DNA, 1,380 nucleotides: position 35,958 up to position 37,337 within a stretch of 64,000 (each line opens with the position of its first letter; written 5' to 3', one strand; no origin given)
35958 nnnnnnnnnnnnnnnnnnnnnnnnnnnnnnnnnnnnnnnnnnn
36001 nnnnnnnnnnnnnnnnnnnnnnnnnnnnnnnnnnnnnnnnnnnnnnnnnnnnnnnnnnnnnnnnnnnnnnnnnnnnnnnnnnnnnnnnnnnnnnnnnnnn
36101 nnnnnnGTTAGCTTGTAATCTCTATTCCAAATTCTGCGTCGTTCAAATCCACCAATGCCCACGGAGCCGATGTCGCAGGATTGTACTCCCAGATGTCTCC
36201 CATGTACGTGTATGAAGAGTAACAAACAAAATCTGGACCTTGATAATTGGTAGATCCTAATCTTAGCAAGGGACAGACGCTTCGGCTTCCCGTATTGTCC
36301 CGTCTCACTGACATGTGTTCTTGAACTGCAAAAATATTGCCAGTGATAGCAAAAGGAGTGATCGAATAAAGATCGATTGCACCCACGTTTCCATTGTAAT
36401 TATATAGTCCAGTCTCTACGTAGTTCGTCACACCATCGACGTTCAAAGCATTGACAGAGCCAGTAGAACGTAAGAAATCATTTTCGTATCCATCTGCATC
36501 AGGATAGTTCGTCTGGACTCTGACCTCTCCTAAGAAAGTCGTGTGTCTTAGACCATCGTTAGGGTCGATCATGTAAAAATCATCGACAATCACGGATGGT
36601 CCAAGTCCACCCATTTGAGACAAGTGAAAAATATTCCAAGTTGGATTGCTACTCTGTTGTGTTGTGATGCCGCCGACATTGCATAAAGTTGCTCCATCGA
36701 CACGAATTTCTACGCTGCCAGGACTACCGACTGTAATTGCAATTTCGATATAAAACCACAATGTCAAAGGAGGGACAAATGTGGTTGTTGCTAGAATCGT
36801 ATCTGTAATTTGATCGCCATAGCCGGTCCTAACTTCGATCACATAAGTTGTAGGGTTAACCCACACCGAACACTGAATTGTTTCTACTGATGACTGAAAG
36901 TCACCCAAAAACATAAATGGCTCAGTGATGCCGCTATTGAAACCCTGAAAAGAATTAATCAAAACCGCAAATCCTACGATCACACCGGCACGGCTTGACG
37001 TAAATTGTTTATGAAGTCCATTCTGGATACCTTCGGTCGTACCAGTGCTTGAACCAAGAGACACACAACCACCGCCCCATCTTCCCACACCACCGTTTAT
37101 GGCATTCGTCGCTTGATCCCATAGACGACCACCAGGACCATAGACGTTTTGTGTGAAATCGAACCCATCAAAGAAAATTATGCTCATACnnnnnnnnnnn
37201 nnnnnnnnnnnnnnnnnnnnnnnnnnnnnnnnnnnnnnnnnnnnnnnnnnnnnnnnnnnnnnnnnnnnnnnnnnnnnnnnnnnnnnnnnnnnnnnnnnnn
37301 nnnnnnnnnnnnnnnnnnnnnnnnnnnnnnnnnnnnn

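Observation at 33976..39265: Two tandem triplications of fibre-associated genes (family C about 130 aa x3; family B about 350 aa x3)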

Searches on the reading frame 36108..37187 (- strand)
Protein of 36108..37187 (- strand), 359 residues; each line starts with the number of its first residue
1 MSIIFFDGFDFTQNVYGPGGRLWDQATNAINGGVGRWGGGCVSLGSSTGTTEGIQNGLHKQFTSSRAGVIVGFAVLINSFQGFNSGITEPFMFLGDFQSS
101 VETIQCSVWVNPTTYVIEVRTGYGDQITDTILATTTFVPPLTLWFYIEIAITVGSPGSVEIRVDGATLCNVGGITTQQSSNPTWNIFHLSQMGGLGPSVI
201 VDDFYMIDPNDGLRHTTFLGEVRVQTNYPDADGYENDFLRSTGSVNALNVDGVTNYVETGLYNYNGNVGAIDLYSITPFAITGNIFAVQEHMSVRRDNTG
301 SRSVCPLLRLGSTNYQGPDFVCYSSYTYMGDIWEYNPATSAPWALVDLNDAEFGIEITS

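Call 7: search_protein_families(library=phrogs, proteins=[window:36108-37187:-], max_evalue=0.01)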
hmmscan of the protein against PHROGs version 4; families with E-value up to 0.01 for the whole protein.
window:36108-37187:- (359 aa): 2 families
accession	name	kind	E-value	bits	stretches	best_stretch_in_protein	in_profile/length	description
phrog_2448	-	unknown function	2.4e-31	110.2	1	3-357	2-333/335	-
phrog_6368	-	unknown function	1.9e-10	41.5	1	284-356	252-325/328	-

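Call 8: search_protein_families(library=pfam, proteins=[window:36108-37187:-], max_evalue=0.1)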
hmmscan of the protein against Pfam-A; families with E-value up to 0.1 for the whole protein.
window:36108-37187:- (359 aa): 0 families

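Call 12: search_solved_structures(query=A1, max_evalue=1, show_alignments=2)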
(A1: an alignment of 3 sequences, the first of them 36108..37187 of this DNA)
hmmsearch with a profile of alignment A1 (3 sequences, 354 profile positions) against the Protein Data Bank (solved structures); distinct sequences matched with E-value up to 1: 0.

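Call 23: find_homologous_proteins(query=A1, max_evalue=0.00001)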
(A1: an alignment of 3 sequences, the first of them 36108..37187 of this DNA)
Query A1 (3 sequences) (359 aa, profile of the alignment): 174 proteins with E <= 0.00001 among 5882 candidates; the best 120 are listed.
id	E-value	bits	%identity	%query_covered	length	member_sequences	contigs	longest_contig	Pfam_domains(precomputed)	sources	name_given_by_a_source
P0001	7.1e-187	639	100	100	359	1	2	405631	-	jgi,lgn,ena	jgi:hypothetical protein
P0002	1.1e-182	625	51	100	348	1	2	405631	-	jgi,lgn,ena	jgi:hypothetical protein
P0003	1.9e-163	562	31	99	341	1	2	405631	-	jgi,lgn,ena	jgi:hypothetical protein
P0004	2.6e-163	561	52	100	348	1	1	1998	-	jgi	jgi:hypothetical protein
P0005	2.3e-162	558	52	100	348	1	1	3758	-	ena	-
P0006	4.5e-152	524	49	100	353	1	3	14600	-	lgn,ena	-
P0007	8.9e-144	497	47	100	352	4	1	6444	-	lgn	-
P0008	4.2e-142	491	30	99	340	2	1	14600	-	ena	-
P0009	3.2e-140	485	64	100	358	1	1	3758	-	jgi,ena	-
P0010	6.5e-140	484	51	100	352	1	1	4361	-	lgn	-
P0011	1.6e-137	476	30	100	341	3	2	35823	-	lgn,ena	-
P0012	4.0e-136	472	59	96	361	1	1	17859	-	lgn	-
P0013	3.1e-135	469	48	100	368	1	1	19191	-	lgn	-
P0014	2.1e-134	466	46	100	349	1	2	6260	-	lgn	-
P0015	1.3e-133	464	47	100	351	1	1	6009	-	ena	-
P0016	1.7e-132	460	61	100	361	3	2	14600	-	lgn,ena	-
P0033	4.1e-120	419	46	100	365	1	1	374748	-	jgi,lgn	jgi:hypothetical protein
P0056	7.6e-103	362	44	100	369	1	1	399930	-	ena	-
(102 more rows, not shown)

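Call 24: find_encoding_contigs(protein=P0002, flank=10000, max_places=4)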
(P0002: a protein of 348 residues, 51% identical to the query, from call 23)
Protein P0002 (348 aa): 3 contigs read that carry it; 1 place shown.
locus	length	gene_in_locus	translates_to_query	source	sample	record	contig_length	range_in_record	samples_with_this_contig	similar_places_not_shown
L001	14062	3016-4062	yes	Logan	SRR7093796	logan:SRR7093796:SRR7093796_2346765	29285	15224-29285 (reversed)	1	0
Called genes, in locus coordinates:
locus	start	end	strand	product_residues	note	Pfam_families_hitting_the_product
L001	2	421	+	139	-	?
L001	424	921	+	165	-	-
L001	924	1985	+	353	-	-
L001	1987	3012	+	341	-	-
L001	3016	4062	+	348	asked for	-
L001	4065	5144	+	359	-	-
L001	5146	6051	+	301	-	-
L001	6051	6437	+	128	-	PF23140:Gp80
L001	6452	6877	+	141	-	PF23140:Gp80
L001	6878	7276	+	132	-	PF23140:Gp80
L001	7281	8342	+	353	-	-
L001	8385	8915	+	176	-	-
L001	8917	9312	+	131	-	-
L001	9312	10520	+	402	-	-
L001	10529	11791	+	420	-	-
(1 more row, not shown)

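Call 25: find_encoding_contigs(protein=P0033, flank=10000, max_places=3)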
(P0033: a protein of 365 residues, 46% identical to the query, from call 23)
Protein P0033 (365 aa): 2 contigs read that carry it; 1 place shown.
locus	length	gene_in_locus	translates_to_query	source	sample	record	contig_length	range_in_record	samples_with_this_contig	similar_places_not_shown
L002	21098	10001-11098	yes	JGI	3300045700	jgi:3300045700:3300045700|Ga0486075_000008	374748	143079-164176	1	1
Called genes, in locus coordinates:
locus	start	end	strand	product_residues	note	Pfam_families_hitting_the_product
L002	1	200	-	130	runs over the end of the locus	-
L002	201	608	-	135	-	-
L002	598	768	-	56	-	-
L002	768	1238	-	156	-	PF06839:Zn_ribbon_GRF (weak)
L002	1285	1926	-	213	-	-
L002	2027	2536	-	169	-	-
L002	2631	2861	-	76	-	-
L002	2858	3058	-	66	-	-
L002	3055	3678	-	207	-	-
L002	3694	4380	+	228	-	PF11649:T4_neck-protein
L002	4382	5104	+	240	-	PF16724:T4-gp15_tss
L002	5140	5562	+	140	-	PF18454:Mtd_N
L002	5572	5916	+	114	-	-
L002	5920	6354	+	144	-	-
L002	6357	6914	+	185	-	-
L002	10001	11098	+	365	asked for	-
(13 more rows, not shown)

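Call 26: find_related_loci(query=A1, collection=viral_contigs, flank=10000)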
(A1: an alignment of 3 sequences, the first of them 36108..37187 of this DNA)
Query A1 (359 aa) in viral_contigs; peptide patterns used: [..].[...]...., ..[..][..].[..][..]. (x = any residue, [..] = any of these).
232 stretches matched a pattern; 26 encode a relative of the query (tblastn E <= 1e-3); 26 distinct loci.
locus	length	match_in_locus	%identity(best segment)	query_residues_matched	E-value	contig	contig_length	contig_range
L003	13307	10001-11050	47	1-359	6e-92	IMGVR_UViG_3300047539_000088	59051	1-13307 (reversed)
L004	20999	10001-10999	30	1-356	5e-30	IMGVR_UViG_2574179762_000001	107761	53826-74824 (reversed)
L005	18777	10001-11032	29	1-357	4e-30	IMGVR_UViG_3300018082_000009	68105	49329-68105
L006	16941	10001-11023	28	1-359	2e-28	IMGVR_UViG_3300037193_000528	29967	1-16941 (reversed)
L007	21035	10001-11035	28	1-358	6e-28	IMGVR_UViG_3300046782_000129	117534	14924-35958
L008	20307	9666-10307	30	144-357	2e-25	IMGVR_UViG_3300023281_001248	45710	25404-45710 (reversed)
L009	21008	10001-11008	28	1-359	2e-24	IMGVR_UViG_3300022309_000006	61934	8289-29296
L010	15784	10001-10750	31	103-356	2e-24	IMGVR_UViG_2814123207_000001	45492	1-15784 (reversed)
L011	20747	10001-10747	31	103-356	7e-23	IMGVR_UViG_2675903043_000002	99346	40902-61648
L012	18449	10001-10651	31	143-359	2e-22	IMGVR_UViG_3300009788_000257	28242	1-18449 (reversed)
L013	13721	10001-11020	24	1-357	5e-22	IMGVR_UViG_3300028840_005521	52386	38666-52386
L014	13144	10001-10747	31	103-356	1e-21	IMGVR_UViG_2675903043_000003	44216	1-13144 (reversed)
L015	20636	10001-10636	28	144-356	7e-21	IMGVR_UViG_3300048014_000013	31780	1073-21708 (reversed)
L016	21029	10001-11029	27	1-358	7e-20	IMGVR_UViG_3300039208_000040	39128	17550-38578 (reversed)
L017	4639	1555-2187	32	144-358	2e-19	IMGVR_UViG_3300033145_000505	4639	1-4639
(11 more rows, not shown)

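Call 29: find_encoding_contigs(protein=P0016, flank=10000, max_places=3)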
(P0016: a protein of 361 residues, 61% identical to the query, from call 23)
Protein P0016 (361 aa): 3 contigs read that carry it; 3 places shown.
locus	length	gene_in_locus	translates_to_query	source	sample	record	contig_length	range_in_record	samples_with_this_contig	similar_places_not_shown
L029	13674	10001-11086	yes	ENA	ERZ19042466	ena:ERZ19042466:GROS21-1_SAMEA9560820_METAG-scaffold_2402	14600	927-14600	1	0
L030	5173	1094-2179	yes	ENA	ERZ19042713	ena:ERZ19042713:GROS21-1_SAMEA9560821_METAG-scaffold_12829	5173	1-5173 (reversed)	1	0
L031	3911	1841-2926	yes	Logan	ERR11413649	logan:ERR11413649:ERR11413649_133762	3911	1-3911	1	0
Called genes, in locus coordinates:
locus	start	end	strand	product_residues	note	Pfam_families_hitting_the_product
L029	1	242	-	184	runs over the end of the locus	PF01661:Macro (faint)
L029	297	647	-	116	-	-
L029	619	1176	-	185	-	PF02735:Ku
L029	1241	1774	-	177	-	PF01885:PTS_2-RNA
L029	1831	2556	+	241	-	PF11649:T4_neck-protein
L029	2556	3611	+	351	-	PF16724:T4-gp15_tss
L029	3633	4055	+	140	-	PF18454:Mtd_N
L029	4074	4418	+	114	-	-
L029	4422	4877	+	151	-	-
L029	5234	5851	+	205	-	-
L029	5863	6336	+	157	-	-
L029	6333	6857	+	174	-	-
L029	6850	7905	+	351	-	-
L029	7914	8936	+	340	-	-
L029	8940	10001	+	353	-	-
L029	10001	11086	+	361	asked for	-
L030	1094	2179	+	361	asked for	-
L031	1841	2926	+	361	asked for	-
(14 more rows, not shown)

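Call 30: find_encoding_contigs(protein=P0056, flank=10000, max_places=2)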
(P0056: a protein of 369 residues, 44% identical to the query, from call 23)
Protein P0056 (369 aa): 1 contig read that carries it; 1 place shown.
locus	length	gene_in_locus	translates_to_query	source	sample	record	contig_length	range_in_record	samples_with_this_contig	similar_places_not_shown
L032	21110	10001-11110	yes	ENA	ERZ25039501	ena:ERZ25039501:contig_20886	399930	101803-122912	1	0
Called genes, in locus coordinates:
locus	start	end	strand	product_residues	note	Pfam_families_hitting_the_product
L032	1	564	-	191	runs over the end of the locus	-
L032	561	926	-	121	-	-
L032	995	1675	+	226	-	PF11649:T4_neck-protein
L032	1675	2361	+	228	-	PF16724:T4-gp15_tss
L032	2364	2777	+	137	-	-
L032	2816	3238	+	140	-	PF18454:Mtd_N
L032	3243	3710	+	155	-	PF02945:Endonuclease_7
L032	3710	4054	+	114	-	-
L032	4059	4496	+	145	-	-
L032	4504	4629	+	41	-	-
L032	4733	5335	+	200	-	-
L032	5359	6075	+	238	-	PF01541:GIY-YIG, PF07460:NUMOD3 (faint)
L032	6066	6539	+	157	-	-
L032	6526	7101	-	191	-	PF01844:HNH, PF14279:HNH_5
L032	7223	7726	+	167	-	-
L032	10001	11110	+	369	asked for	-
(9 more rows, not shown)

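Call 33: predict_structure(alignment_id=A4)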
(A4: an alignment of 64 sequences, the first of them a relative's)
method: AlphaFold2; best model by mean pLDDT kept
length: 348 residues; sequences in the alignment: 64
mean_pLDDT: 92.8   pTM: 0.91
mean pLDDT of the five models: 92.8, 91.6, 91.6, 91.4, 90.9
residues with pLDDT >= 90: 281; 70-90: 58; 50-70: 9; < 50: 0
segments of 3 or more residues with pLDDT < 50: none
pLDDT, mean of each block of 10 residues (from residue 1): 92 72 84 92 80 90 98 95 96 96 97 88 98 98 98 98 96 96 93 94 92 95 96 91 80 95 95 95 89 96 96 91 95 96 96
secondary structure, 60 per line:
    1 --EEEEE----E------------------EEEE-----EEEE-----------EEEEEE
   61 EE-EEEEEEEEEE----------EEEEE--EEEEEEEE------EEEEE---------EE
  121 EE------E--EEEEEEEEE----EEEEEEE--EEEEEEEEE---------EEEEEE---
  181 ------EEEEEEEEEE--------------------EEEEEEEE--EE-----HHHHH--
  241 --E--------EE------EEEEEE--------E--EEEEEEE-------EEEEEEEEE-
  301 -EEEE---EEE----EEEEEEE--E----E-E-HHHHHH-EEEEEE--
elements in order: E3-7 E31-34 E40-43 E55-62 E64-73 E84-88 E91-98 E105-109 E119-122 E132-140 E145-151 E154-162 E172-177 E187-196 E217-224 H234-238 E260-265 E277-283 E291-299 E302-305 E309-311 E316-322 H334-339 E341-346

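Call 37: fold_search(model_id=the predicted structure, library=pdb)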
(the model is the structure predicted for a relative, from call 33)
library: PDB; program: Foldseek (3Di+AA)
matches with E <= 10: 1190; with E <= 0.001: 281
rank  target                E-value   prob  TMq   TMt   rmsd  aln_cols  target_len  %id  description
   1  6kcw                  7.8e-07  1.00  0.35  0.47   8.9       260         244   12  Structure of alginate lyase Aly36B (released 2020-06-24)
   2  6kzk_A                9.1e-07  1.00  0.35  0.48   6.4       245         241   12  Structure of alginate lyase Aly36B mutant K143A/M171A in complex with alginate trisaccharide (released 2020-09-23)
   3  6kcv_A                9.6e-07  1.00  0.33  0.45   6.7       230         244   13  Structure of alginate lyase Aly36B mutant K143A/Y185A in complex with alginate tetrasaccharide (released 2020-06-24)
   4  5hon_A                1.2e-06  1.00  0.35  0.55   4.7       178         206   13  Structure of Domain 4 of AbnA, a GH43 extracellular arabinanase from Geobacillus stearothermophilus, in complex with a (released 2017-02-01)
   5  2ags                  1.5e-06  1.00  0.28  0.17   8.8       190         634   14  Trypanosoma rangeli Sialidase in Complex with 2-Keto-3-deoxy-D-glycero-D-galacto-2,3-difluoro-nononic acid (2,3-difluoro (released 2005-11-22)
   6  5v38_A                1.6e-06  1.00  0.36  0.31  17.4       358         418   11  Crystal Structure of The Receptor-binding Domain of Botulinum Neurotoxin Type HA (released 2017-03-22)
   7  7qpu_A                2.1e-06  1.00  0.34  0.31  17.8       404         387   11  Botulinum neurotoxin A5 cell binding domain in complex with GM1b oligosaccharide (released 2022-03-09)
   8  5v38_B                2.6e-06  1.00  0.35  0.31  18.4       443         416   11  Crystal Structure of The Receptor-binding Domain of Botulinum Neurotoxin Type HA (released 2017-03-22)
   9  5ho2                  3.3e-06  1.00  0.38  0.18   6.2       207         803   15  Crystal structure of AbnA (open conformation), a GH43 extracellular arabinanase from Geobacillus stearothermophilus (released 2017-02-01)
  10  1mz6                  3.5e-06  1.00  0.29  0.17   8.7       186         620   13  Trypanosoma rangeli sialidase in complex with the inhibitor DANA (released 2002-10-16)
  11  1mr5                  4.5e-06  1.00  0.28  0.17   9.0       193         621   12  Orthorhombic form of Trypanosoma cruzi trans-sialidase (released 2003-03-18)
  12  3bta                  4.5e-06  1.00  0.33  0.11  17.3       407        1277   10  CRYSTAL STRUCTURE OF BOTULINUM NEUROTOXIN SEROTYPE A (released 1999-10-01)
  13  8q2a_A                4.8e-06  1.00  0.33  0.46   9.0       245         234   14  TtX122B - A domain of unknown function from the Teredinibacter turnerae protein TERTU_2913 (released 2024-03-13)
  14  7oh0_A                5.3e-06  1.00  0.33  0.27  17.4       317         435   13  Tetanus neurotoxin HC domain in complex with TT104-Fab1 (released 2021-10-27)
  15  6f0o                  5.9e-06  1.00  0.30  0.27  17.9       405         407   10  Botulinum neurotoxin A3 Hc domain (released 2018-01-10)
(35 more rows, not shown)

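Call 60: find_related_loci(query=A1, collection=metagenome_contigs, flank=10000)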
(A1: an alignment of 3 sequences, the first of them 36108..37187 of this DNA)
Query A1 (359 aa) in metagenome_contigs; peptide patterns used: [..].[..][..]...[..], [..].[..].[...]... (x = any residue, [..] = any of these).
598 stretches matched a pattern (row limit reached: there are more); 11 encode a relative of the query (tblastn E <= 1e-3); 11 distinct loci.
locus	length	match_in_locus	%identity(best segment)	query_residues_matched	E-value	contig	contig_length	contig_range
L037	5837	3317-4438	44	1-359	7e-93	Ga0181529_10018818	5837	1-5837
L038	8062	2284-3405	44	1-359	4e-92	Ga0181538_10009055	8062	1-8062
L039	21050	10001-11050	32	3-358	2e-41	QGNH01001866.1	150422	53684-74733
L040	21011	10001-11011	30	1-359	4e-31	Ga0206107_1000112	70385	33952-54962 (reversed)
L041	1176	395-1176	32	1-358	9e-28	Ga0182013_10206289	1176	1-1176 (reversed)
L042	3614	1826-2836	28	1-357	2e-25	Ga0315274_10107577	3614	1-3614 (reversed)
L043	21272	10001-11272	37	1-359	7e-47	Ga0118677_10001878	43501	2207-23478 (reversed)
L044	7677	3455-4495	26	2-356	1e-14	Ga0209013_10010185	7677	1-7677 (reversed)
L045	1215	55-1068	26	1-357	5e-14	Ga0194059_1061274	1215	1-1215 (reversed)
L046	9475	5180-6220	24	2-356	5e-13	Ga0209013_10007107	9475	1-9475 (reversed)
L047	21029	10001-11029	23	4-359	6e-9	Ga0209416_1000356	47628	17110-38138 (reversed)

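Call 80: search_protein_representatives(alignment_id=A4)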
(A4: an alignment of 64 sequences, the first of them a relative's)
Query: 64 sequences, 334 profile positions. Proteins with E-value up to 0.001 (for the whole library): 28435; up to 1e-10: 21230; up to 1e-30: 12001. The best 150 are listed.
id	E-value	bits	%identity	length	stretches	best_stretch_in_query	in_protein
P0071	1.3e-120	419.0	-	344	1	1-334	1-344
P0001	3.2e-117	407.9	-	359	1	1-334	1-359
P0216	5.5e-115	400.6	-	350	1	1-334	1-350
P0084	3.1e-113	394.8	-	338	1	1-332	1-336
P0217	6.8e-112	390.4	-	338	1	1-334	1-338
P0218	1.3e-111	389.5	-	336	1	1-334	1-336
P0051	1.8e-111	389.0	-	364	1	1-334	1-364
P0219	2.1e-111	388.8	-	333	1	1-334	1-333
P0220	5.0e-111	387.5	-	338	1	1-334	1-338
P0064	2.8e-110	385.1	-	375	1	1-334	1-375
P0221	7.0e-110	383.8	-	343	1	1-334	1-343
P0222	1.6e-109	382.6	-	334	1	1-334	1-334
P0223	9.4e-109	380.1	-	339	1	1-331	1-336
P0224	1.9e-108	379.1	-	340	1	1-334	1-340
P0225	2.7e-108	378.6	-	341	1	1-334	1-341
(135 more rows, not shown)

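Call 85: search_protein_families(library=ncbifam, proteins=[window:36108-37187:-], max_evalue=0.01)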
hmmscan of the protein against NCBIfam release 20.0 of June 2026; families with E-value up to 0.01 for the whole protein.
window:36108-37187:- (359 aa): 0 families
